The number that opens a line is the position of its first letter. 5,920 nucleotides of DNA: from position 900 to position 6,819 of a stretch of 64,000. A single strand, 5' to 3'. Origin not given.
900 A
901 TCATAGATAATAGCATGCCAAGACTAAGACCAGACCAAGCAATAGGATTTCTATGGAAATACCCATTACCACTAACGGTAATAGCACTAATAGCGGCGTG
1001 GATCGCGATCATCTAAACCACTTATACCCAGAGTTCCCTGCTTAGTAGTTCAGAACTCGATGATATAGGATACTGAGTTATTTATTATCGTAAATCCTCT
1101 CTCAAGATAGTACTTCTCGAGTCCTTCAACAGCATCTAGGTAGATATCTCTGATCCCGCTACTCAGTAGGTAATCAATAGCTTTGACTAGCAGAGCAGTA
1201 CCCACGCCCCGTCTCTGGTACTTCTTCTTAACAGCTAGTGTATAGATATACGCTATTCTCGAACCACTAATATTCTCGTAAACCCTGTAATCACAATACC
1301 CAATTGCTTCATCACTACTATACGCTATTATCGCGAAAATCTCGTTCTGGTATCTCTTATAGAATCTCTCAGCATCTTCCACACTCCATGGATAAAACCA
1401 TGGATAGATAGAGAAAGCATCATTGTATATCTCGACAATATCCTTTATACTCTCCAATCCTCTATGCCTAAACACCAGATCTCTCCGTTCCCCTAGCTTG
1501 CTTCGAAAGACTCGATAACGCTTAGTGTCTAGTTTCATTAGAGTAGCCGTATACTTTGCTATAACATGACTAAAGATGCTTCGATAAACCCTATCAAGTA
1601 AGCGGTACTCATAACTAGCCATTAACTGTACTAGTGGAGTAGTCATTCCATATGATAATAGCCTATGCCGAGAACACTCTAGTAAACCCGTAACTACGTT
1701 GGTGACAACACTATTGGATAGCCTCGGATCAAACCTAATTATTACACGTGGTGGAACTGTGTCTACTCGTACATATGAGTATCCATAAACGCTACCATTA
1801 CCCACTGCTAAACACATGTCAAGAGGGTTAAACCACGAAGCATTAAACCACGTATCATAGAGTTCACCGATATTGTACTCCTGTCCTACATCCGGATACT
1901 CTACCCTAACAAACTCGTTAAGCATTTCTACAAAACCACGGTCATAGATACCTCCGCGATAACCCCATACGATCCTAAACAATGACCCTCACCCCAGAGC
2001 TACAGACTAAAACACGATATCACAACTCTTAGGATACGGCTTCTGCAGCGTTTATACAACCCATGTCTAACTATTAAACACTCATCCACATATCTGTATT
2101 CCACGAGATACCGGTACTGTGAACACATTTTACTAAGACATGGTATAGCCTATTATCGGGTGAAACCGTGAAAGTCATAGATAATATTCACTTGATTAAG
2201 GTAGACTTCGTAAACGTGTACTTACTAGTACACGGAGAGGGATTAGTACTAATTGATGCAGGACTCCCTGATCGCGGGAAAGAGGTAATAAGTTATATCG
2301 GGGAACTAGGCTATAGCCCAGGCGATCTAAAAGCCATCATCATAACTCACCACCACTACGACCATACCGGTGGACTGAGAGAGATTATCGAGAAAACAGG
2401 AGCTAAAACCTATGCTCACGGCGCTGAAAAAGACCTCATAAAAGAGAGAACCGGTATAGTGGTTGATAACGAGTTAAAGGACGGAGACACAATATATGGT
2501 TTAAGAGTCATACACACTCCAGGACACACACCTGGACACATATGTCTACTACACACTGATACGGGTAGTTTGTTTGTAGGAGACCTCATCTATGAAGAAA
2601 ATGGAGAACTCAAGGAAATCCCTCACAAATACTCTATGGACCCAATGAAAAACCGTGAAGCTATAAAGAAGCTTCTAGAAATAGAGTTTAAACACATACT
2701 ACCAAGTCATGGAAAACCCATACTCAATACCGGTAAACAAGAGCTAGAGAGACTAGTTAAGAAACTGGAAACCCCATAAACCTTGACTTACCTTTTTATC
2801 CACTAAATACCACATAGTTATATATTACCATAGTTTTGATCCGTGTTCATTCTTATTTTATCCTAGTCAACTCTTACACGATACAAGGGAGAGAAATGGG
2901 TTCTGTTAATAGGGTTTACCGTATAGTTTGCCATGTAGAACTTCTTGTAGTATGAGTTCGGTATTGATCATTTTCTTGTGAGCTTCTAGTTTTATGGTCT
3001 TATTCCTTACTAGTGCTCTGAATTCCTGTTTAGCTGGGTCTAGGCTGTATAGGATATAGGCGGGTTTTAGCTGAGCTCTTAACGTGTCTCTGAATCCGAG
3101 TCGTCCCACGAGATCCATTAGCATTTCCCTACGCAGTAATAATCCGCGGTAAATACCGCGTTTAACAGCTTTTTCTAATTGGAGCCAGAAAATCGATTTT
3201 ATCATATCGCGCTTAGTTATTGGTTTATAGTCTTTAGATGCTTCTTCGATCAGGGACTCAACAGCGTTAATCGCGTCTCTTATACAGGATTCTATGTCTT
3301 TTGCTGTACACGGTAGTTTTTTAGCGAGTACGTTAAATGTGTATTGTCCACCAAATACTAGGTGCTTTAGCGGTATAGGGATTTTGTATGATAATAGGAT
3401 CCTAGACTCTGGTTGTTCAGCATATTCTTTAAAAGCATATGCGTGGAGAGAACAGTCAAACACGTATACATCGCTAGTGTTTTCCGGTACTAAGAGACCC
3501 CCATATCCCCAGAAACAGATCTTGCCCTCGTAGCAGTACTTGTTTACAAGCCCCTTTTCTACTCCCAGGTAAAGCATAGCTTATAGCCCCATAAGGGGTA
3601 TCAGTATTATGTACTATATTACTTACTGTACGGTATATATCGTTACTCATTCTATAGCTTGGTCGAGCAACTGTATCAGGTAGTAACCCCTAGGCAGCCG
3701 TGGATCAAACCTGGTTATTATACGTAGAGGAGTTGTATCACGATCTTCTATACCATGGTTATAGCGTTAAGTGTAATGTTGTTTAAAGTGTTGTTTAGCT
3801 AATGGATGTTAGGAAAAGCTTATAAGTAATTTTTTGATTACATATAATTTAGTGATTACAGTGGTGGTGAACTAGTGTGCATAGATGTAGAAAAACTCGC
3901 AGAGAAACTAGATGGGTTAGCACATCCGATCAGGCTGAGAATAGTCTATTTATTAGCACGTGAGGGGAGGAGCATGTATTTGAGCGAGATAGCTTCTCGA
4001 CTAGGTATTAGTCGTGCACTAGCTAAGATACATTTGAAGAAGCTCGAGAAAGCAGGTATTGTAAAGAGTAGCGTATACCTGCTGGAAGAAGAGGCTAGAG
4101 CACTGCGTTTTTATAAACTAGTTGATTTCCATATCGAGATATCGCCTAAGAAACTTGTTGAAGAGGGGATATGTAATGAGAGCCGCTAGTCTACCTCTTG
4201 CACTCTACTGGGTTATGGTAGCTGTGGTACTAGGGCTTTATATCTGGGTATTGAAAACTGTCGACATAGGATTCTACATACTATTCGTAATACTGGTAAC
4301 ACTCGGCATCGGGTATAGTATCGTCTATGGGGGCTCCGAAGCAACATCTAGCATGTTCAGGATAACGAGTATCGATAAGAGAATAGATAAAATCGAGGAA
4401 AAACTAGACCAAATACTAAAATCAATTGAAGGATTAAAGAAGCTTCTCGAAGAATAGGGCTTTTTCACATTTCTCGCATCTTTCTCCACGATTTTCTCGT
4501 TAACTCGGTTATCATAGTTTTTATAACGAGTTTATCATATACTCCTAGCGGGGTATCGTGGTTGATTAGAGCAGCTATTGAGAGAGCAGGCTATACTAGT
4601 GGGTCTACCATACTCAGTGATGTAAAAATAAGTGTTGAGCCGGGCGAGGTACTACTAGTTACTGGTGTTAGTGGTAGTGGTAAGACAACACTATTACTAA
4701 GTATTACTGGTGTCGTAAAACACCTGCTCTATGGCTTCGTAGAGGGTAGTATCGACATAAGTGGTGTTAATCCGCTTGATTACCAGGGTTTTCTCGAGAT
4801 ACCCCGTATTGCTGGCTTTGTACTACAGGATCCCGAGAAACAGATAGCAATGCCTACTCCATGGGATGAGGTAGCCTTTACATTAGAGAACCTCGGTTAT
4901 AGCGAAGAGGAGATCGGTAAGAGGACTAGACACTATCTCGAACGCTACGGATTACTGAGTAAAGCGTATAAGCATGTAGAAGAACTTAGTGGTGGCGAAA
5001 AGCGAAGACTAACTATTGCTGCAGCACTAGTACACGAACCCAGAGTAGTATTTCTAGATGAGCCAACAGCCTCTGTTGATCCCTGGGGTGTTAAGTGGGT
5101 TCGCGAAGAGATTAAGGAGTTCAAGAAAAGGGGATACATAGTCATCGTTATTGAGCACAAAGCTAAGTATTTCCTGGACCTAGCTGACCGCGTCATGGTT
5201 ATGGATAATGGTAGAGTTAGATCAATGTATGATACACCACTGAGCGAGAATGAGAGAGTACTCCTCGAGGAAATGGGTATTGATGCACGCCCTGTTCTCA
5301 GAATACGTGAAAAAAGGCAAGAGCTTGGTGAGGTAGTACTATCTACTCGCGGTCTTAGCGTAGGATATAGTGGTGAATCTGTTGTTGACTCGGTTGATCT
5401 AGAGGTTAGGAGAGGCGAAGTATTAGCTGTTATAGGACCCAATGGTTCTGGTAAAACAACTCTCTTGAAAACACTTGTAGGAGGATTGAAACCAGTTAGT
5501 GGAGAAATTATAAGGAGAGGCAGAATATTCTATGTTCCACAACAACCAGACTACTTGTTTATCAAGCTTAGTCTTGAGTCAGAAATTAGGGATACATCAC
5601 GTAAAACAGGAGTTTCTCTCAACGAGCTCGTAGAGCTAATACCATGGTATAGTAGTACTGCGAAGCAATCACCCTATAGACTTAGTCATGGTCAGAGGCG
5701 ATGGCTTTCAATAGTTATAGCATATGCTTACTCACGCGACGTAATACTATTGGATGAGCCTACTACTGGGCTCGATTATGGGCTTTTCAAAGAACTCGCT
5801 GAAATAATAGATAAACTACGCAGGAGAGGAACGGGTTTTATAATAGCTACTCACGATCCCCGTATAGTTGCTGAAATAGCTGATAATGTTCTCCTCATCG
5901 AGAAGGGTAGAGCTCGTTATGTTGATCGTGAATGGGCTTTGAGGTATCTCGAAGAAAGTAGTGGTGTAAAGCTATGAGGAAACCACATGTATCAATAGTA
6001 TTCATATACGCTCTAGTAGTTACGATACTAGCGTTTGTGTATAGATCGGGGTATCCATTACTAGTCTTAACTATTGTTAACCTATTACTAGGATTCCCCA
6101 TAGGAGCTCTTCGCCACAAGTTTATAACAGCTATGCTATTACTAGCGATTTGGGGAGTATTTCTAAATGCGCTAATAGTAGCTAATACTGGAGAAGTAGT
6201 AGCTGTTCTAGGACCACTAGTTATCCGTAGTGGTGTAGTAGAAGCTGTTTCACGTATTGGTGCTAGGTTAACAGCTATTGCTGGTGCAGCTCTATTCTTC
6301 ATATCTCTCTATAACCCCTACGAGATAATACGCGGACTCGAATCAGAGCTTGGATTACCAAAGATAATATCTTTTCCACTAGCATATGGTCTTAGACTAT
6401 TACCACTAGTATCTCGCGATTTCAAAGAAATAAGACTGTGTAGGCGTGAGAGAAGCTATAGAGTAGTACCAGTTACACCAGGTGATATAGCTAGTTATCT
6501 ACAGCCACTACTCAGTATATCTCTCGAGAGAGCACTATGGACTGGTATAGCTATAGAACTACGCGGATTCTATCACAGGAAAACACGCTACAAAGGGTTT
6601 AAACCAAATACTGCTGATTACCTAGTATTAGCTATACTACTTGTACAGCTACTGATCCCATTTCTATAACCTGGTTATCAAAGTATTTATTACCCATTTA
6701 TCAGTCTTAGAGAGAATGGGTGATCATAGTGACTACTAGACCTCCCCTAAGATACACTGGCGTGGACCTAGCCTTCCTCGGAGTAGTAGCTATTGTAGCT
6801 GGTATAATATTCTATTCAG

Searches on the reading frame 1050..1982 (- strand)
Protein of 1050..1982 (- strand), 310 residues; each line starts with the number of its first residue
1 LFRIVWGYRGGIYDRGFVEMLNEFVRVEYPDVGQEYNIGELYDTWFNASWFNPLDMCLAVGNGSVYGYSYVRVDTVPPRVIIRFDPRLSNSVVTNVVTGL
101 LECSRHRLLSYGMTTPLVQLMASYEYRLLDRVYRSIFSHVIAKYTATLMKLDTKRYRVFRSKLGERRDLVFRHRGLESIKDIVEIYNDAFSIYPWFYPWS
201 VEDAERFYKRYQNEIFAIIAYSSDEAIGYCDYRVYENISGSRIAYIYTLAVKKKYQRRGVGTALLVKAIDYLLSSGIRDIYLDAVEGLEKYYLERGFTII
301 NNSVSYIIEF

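Call 19: search_protein_families(library=pfam, proteins=[window:1050-1982:-], max_evalue=0.001)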
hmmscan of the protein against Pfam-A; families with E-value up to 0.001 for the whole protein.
window:1050-1982:- (310 aa): 4 families
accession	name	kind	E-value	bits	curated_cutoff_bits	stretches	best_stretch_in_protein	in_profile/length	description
PF00583.31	Acetyltransf_1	-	9e-16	58.6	20.7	1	182-297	4-116/116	Acetyltransferase (GNAT) family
PF13673.13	Acetyltransf_10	-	4.9e-10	39.9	23.6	1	204-301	19-111/128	Acetyltransferase (GNAT) domain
PF13508.13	Acetyltransf_7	-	4.1e-09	37.1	27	1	218-298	6-83/84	Acetyltransferase (GNAT) domain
PF13527.13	Acetyltransf_9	-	0.0002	21.8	25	1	178-299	9-126/127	Acetyltransferase (GNAT) domain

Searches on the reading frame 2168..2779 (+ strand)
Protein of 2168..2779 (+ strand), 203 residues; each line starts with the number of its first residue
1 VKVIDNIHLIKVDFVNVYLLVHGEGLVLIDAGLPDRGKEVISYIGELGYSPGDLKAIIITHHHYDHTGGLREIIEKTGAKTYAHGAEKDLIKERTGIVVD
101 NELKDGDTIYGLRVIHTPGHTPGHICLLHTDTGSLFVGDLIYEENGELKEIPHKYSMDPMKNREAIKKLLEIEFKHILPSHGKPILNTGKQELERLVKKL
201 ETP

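Call 19: search_protein_families(library=pfam, proteins=[window:2168-2779:+], max_evalue=0.001)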
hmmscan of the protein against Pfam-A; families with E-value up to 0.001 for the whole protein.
window:2168-2779:+ (203 aa): 4 families
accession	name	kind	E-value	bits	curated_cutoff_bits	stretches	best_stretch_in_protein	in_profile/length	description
PF00753.33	Lactamase_B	-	5.8e-29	101.9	22.7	1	12-170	3-185/196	Metallo-beta-lactamase superfamily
PF14597.12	Lactamase_B_5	-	1.2e-09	38.4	28.4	1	16-199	24-198/199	Metallo-beta-lactamase superfamily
PF19583.5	ODP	-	1.8e-08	34.9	27.2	1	15-143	3-139/194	ODP family beta lactamase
PF12706.13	Lactamase_B_2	-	4.8e-07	30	27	1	27-96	3-75/200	Beta-lactamase superfamily domain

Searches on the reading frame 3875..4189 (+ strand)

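Call 75: search_protein_families(library=pfam, proteins=[window:3875-4189:+], max_evalue=0.001)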
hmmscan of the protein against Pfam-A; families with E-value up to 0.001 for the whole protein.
window:3875-4189:+ (104 aa): 10 families
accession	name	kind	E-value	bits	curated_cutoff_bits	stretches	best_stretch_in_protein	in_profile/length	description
PF01022.26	HTH_5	-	2.4e-12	47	22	1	18-65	2-47/47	Bacterial regulatory protein, arsR family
PF12840.13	HTH_20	-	5.5e-12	45.9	27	1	15-65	1-50/51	Helix-turn-helix domain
PF13412.12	HTH_24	-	3.1e-08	33.5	21.9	1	19-64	4-48/48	Winged helix-turn-helix DNA-binding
PF01047.28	MarR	-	2e-06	28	24.6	1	21-65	6-49/59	MarR family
PF12802.13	MarR_2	-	2e-05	25.1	27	1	19-64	6-51/61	MarR family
PF09339.16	HTH_IclR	-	3.1e-05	24.1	22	1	21-64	6-49/52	IclR helix-turn-helix domain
PF02082.26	Rrf2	-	3.3e-05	24.5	30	1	21-65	9-55/132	Iron-dependent Transcriptional regulator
PF08222.17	HTH_CodY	-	9.3e-05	22.4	27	1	30-65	2-36/61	CodY helix-turn-helix domain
PF08279.18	HTH_11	-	0.00026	21.2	25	1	21-62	3-44/55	HTH domain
PF01325.25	Fe_dep_repress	-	0.00051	20.6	26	0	21-67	10-56/60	Iron dependent repressor, N-terminal DNA binding domain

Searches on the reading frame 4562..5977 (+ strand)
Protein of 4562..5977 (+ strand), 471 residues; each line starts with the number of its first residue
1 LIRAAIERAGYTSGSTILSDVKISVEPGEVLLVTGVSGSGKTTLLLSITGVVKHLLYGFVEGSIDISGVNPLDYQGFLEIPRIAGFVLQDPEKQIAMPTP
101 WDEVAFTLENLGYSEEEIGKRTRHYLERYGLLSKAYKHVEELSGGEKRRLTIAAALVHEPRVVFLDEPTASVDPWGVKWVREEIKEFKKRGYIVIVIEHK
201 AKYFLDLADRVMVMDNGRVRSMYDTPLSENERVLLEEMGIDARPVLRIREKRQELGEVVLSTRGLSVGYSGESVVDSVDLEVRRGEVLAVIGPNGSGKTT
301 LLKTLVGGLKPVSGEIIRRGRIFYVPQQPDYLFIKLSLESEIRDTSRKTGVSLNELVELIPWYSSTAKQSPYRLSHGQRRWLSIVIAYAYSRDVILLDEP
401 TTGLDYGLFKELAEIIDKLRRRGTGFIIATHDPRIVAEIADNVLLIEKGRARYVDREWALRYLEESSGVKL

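Call 19: search_protein_families(library=pfam, proteins=[window:4562-5977:+], max_evalue=0.001)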
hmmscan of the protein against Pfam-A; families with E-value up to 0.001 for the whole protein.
window:4562-5977:+ (471 aa): 24 families
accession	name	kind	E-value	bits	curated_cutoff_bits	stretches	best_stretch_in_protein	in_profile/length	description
PF00005.33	ABC_tran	-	5e-48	163.6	25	2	18-170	1-137/137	ABC transporter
PF13304.12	AAA_21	-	7.6e-28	98.9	27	2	364-436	228-303/304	AAA domain, putative AbiEii toxin, Type IV TA system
PF02463.25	SMC_N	-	7.8e-13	48.8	40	1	30-207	26-205/220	RecF/RecN/SMC N terminal domain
PF13401.12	AAA_22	-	1.1e-08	35.9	27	1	285-416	5-108/130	AAA domain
PF13555.12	AAA_29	-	1.3e-08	34.9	27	0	278-302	15-39/61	P-loop containing region of AAA domain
PF13191.12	AAA_16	-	9.2e-08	33.2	32.6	0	27-81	24-73/167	AAA ATPase domain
PF09818.15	ABC_ATPase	-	3.5e-07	30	23.2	0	280-402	75-186/283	P-loop domain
PF25199.1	nSTAND_NTPase5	-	3.6e-07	30.6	34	0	275-306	29-62/145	Novel STAND NTPase 5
PF01637.24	ATPase_2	-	1.1e-06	29.1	33.2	0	284-313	19-48/225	ATPase domain predominantly from Archaea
PF13476.12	AAA_23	-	1.4e-06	29.6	27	0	287-308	21-42/201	AAA domain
PF05729.18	NACHT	-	6.7e-06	26.5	26.7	0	287-309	2-24/167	NACHT domain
PF13173.12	AAA_14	-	1e-05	26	27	0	286-325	3-35/129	AAA domain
PF00437.27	T2SSE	-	1.2e-05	24.6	24.9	0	26-53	140-167/370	Type II/IV secretion system protein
PF13671.12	AAA_33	-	1.4e-05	25.8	27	0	287-324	1-39/143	AAA domain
PF13481.12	AAA_25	-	2.8e-05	24.3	27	0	26-47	31-52/195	AAA domain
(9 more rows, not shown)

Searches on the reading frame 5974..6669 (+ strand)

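Call 19: search_protein_families(library=pfam, proteins=[window:5974-6669:+], max_evalue=0.001)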
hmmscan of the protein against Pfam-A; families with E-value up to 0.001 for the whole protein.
window:5974-6669:+ (231 aa): 1 family
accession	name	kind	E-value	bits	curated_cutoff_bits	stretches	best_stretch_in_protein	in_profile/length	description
PF02361.21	CbiQ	-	8e-09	35.9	25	1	8-201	16-210/216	Cobalt transport protein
